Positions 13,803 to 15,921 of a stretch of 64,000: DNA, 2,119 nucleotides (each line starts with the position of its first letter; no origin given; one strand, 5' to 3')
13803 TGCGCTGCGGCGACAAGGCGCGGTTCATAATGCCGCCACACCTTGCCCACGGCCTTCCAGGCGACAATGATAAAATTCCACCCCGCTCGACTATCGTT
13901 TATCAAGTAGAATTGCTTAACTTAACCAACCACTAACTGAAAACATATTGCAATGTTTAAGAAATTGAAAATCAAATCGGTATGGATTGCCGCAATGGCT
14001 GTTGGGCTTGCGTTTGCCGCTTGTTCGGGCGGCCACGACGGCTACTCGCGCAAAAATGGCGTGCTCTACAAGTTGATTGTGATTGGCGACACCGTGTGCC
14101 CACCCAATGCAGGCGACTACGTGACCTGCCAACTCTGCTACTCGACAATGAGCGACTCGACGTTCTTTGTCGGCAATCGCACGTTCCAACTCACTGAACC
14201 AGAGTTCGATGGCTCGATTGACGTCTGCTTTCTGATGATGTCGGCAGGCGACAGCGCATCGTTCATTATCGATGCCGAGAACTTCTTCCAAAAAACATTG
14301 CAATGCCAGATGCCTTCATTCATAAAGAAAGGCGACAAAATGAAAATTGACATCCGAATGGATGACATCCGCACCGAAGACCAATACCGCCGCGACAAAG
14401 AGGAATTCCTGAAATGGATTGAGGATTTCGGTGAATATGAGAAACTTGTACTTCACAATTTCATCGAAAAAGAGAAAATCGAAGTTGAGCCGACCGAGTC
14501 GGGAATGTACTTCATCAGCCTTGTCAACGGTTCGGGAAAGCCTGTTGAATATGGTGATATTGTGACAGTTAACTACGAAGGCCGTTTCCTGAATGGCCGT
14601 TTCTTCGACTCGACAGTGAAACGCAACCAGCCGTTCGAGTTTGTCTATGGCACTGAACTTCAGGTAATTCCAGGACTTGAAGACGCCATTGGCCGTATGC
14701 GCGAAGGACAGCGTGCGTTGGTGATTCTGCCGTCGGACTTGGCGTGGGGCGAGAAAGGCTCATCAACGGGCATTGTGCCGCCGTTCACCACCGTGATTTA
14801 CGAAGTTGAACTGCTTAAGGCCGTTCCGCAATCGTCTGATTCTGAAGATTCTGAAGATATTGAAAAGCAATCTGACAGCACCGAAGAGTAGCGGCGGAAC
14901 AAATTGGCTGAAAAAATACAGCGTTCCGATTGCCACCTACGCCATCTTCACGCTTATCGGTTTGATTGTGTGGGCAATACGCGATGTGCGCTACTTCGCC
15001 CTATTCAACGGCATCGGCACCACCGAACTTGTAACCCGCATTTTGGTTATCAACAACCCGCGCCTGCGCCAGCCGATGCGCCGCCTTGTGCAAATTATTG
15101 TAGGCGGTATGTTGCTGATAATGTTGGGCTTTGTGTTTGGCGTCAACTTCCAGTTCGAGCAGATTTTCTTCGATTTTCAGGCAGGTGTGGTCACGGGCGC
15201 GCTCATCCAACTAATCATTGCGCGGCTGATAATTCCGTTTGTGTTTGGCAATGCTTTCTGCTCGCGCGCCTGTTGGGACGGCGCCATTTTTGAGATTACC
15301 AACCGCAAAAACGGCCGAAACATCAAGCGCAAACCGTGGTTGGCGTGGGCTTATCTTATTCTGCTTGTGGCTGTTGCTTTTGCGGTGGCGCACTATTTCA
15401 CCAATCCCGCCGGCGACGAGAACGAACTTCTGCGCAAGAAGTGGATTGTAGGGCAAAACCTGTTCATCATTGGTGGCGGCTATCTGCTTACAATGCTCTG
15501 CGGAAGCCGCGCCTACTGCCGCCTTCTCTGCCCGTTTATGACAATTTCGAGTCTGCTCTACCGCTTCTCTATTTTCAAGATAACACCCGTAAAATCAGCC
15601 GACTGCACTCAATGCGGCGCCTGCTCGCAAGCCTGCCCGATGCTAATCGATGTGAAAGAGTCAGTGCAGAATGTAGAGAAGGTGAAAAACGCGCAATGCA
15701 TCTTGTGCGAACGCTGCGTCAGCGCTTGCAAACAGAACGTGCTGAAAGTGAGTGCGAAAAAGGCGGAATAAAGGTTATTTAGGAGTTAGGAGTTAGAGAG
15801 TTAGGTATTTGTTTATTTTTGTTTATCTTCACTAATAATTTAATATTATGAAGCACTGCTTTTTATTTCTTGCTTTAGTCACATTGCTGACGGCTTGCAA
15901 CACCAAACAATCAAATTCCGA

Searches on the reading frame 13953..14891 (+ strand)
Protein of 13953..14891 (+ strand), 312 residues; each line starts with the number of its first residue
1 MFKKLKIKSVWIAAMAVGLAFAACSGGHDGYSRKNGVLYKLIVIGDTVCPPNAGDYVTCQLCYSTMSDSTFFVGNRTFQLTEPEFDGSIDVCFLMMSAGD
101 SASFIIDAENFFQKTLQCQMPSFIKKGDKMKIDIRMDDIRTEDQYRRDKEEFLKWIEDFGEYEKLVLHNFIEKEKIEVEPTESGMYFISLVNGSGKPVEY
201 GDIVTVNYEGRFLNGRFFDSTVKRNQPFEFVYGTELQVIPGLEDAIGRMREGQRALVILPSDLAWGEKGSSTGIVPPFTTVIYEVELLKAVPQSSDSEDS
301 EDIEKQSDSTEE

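Call 51: search_protein_families(library=pfam, proteins=[window:13953-14891:+], max_evalue=0.001)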
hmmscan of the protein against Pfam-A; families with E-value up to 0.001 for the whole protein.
window:13953-14891:+ (312 aa): 1 family
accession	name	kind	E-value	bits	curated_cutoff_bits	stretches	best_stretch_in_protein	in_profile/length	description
PF00254.34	FKBP_C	-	9.1e-25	87.3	21.1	1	198-288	5-94/94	FKBP-type peptidyl-prolyl cis-trans isomerase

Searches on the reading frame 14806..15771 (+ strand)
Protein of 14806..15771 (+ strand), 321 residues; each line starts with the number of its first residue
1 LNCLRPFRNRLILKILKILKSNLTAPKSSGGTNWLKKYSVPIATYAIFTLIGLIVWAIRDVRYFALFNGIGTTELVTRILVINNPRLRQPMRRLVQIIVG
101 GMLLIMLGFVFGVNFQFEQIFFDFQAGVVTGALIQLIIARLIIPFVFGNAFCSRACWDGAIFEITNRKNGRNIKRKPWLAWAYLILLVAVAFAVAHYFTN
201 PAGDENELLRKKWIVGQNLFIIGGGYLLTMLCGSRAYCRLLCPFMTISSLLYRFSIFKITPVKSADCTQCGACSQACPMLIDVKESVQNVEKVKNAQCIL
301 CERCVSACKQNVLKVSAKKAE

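Call 51: search_protein_families(library=pfam, proteins=[window:14806-15771:+], max_evalue=0.001)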
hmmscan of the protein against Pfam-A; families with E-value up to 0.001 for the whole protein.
window:14806-15771:+ (321 aa): 8 families
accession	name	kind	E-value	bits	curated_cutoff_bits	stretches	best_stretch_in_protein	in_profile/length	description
PF12801.12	Fer4_5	-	8.8e-09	35.6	22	2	138-175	10-47/48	4Fe-4S binding domain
PF13187.11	Fer4_9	-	8.4e-08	32.6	27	1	266-312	1-51/52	4Fe-4S dicluster domain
PF12838.12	Fer4_7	-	2.5e-07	31.5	27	1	232-279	5-50/52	4Fe-4S dicluster domain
PF13237.11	Fer4_10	-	1e-06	29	25.5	1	264-308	6-52/53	4Fe-4S dicluster domain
PF00037.32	Fer4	-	8.2e-06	25.9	21.1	0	265-278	6-19/24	4Fe-4S binding domain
PF14697.11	Fer4_21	-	5.4e-05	23.7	35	0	237-279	13-53/59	4Fe-4S dicluster domain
PF13746.11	Fer4_18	-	5.5e-05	23.8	27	1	263-316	57-103/114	4Fe-4S dicluster domain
PF13183.11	Fer4_8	-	0.00046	21.1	27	0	265-312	3-68/68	4Fe-4S dicluster domain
